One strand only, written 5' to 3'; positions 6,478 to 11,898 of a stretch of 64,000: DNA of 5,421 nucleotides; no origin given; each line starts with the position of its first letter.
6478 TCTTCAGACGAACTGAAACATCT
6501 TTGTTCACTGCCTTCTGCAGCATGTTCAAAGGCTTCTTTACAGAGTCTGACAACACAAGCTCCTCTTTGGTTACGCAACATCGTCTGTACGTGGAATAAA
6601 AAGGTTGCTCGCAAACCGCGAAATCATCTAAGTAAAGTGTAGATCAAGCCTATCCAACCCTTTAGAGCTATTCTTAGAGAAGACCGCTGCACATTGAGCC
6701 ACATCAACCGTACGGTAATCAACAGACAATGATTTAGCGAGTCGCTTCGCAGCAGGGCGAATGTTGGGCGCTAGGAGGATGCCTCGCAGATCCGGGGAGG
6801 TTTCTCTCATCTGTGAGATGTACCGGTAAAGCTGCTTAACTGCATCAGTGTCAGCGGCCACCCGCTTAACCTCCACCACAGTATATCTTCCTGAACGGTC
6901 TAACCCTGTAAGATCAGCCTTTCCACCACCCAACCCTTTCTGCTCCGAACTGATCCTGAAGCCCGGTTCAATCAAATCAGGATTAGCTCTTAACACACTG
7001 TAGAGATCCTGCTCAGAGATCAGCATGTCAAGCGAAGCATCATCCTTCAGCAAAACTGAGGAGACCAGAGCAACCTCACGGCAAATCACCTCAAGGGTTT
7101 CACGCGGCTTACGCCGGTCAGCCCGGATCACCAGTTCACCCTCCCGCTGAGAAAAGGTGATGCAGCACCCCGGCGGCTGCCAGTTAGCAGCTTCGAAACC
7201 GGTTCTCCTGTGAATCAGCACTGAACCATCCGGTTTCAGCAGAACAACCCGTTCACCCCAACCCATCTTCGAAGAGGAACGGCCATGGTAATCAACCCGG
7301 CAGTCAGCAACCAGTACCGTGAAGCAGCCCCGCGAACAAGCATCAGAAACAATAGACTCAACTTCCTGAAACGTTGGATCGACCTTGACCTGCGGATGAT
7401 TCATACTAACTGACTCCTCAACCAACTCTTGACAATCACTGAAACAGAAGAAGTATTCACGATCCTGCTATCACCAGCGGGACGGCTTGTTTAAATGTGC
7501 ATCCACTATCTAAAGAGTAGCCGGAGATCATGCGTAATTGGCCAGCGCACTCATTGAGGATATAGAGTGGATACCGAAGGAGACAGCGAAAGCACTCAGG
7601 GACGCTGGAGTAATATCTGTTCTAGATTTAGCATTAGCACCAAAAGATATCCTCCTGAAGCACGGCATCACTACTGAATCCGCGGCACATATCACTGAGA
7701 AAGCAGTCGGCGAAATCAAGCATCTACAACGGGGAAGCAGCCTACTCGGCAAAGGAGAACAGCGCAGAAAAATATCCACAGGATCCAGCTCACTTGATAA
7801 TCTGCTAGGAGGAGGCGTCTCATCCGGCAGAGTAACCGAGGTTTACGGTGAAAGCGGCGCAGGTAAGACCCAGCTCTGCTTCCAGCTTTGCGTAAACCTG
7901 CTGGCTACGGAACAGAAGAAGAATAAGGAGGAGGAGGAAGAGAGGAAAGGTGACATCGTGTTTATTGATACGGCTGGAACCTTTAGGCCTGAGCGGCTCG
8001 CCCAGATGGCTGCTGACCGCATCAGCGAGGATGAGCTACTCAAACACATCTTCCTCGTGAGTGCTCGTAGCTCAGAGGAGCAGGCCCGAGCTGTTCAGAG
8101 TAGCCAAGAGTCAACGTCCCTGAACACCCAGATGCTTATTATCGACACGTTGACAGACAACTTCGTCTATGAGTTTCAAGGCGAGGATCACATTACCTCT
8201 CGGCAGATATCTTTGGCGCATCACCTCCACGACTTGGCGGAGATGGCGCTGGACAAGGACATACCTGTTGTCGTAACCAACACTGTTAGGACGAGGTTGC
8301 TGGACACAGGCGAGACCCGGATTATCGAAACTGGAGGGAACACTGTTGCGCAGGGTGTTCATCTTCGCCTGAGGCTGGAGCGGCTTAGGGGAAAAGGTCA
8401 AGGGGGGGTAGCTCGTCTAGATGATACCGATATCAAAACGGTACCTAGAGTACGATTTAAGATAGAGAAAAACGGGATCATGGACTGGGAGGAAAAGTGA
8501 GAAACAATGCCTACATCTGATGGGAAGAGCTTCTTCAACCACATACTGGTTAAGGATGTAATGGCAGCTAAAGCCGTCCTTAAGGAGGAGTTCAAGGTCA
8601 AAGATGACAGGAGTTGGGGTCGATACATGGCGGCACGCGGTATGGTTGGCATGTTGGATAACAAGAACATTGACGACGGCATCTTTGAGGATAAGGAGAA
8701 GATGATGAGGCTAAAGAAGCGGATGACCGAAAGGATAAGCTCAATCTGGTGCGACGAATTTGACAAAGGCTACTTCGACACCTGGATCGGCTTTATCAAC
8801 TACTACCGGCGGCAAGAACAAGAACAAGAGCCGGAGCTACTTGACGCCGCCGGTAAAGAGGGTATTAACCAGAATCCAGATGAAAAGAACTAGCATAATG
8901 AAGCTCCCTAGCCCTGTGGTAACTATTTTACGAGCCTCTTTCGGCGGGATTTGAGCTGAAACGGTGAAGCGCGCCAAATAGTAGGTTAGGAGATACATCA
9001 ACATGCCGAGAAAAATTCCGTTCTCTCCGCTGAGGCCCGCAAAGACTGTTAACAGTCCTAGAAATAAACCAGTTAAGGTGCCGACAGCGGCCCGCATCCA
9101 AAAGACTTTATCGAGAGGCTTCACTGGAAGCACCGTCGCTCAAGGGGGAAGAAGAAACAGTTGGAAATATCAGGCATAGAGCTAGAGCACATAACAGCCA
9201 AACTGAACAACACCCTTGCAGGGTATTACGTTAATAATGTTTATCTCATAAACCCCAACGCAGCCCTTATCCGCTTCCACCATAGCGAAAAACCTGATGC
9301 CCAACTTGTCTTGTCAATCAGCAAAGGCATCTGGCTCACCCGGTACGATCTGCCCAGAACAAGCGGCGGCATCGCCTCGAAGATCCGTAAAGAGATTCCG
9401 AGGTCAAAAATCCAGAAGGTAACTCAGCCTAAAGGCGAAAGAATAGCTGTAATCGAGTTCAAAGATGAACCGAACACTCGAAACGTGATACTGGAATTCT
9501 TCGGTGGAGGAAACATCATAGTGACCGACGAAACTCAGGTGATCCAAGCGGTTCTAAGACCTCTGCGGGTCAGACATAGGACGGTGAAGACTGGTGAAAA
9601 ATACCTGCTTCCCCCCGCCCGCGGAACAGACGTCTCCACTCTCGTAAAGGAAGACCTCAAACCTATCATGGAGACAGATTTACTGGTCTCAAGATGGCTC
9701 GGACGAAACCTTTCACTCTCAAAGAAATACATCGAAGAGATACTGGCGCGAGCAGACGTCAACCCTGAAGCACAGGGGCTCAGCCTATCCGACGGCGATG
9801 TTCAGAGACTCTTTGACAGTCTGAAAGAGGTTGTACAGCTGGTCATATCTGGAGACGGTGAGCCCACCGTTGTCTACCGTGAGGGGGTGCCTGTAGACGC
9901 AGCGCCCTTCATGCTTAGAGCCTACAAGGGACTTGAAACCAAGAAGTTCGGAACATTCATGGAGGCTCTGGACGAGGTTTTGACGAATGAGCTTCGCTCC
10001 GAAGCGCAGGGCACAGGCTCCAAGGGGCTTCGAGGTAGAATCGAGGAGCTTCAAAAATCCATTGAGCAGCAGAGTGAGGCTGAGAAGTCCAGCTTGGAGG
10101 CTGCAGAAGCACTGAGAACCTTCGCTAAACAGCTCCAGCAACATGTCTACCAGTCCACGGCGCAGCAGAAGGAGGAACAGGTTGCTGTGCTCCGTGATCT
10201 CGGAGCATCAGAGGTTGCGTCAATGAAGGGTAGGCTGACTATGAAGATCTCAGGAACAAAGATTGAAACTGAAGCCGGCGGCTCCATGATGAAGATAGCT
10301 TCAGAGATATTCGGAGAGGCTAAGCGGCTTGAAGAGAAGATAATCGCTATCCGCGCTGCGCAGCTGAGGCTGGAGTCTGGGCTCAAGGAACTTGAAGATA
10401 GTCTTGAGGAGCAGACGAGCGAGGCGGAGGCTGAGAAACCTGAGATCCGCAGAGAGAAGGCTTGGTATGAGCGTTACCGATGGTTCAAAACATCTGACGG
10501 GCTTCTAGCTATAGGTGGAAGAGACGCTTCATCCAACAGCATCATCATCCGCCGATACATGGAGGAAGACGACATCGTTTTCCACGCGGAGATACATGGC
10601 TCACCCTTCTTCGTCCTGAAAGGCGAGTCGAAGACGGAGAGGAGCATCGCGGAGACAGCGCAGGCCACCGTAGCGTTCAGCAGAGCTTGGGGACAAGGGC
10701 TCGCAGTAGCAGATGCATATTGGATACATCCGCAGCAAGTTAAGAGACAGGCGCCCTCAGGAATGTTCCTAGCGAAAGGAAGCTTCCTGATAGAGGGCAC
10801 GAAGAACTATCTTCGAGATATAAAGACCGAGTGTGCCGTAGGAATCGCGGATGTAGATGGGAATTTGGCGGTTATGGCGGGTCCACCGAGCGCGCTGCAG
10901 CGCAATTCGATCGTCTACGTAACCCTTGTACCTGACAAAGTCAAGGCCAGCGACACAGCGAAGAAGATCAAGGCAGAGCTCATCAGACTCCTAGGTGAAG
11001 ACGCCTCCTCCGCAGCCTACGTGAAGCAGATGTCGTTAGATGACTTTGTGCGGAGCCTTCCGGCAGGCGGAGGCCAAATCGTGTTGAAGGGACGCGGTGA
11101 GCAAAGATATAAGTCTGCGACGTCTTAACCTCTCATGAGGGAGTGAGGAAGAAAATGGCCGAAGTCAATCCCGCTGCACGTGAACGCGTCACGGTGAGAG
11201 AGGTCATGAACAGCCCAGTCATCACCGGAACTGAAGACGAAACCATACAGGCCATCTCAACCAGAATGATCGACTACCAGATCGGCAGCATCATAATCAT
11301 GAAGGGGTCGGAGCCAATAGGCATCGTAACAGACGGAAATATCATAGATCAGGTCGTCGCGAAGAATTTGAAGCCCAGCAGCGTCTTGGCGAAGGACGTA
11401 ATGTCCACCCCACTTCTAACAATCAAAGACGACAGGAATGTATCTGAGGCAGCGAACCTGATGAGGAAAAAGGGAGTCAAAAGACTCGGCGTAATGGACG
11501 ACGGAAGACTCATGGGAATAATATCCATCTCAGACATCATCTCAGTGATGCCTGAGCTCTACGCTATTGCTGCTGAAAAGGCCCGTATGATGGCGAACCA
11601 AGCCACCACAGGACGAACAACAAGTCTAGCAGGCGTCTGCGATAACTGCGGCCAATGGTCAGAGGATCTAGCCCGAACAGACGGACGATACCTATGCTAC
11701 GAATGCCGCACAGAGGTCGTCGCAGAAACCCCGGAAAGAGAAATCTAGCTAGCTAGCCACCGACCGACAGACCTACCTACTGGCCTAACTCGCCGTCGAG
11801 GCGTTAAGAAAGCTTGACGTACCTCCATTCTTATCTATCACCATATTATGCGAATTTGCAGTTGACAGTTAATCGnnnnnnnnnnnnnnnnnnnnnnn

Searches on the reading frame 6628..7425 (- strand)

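Call 31: search_protein_families(library=pfam, proteins=[window:6628-7425:-], max_evalue=0.0001)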
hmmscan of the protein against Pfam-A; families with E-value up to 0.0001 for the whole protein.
window:6628-7425:- (265 aa): 2 families
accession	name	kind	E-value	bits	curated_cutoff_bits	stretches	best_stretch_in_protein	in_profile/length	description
PF21003.3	NucS_N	-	1.6e-24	86.1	23.9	1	36-129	5-98/100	Endonuclease NucS N-terminal PH-like domain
PF01939.22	NucS_C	-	2.8e-19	69.7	24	1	137-242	1-108/124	Endonuclease NucS C-terminal domain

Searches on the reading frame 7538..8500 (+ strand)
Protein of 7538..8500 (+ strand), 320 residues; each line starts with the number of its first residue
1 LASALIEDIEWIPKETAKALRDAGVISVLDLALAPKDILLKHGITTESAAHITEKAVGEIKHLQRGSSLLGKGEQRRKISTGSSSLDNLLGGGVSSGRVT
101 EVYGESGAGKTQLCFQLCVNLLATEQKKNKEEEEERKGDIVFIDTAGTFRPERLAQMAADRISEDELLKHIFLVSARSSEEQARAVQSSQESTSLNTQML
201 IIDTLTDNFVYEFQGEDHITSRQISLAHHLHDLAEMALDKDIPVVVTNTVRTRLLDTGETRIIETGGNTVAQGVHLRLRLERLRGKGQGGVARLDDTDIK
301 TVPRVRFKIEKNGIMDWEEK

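Call 31: search_protein_families(library=pfam, proteins=[window:7538-8500:+], max_evalue=0.0001)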
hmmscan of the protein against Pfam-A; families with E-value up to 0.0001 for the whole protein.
window:7538-8500:+ (320 aa): 4 families
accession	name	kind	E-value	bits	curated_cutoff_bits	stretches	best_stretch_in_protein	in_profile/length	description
PF08423.17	Rad51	-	3.3e-41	141.6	22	1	78-316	7-243/244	Rad51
PF00154.27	RecA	-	9.8e-09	35.5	27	1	74-285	28-223/262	recA bacterial DNA recombination protein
PF13481.12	AAA_25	-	6.4e-07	29.6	27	1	84-207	20-154/195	AAA domain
PF06745.19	ATPase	-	3.6e-06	27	26.6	1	80-121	2-43/231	KaiC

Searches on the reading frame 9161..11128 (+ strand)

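Call 31: search_protein_families(library=pfam, proteins=[window:9161-11128:+], max_evalue=0.0001)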
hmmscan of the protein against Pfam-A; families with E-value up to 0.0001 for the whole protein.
window:9161-11128:+ (655 aa): 2 families
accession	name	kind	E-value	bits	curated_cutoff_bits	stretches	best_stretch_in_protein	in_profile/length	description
PF05833.16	NFACT_N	-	7.1e-38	131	31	1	5-432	2-436/456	NFACT N-terminal and middle domains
PF05670.18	NFACT-R_1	-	3.8e-29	101.9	29.8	1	439-546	2-112/112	NFACT protein RNA binding domain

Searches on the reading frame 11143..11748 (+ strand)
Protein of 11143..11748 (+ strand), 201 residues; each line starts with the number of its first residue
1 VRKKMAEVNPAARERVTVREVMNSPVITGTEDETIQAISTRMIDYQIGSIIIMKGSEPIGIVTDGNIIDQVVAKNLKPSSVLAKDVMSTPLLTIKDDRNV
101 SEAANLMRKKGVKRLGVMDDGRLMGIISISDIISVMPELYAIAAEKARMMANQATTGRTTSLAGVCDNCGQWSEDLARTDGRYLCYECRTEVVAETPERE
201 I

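Call 31: search_protein_families(library=pfam, proteins=[window:11143-11748:+], max_evalue=0.0001)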
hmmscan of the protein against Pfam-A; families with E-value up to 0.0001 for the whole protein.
window:11143-11748:+ (201 aa): 1 family
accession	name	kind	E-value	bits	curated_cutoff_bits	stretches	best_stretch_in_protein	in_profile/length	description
PF00571.33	CBS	-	7.4e-23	81.1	24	2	83-136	1-55/57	CBS domain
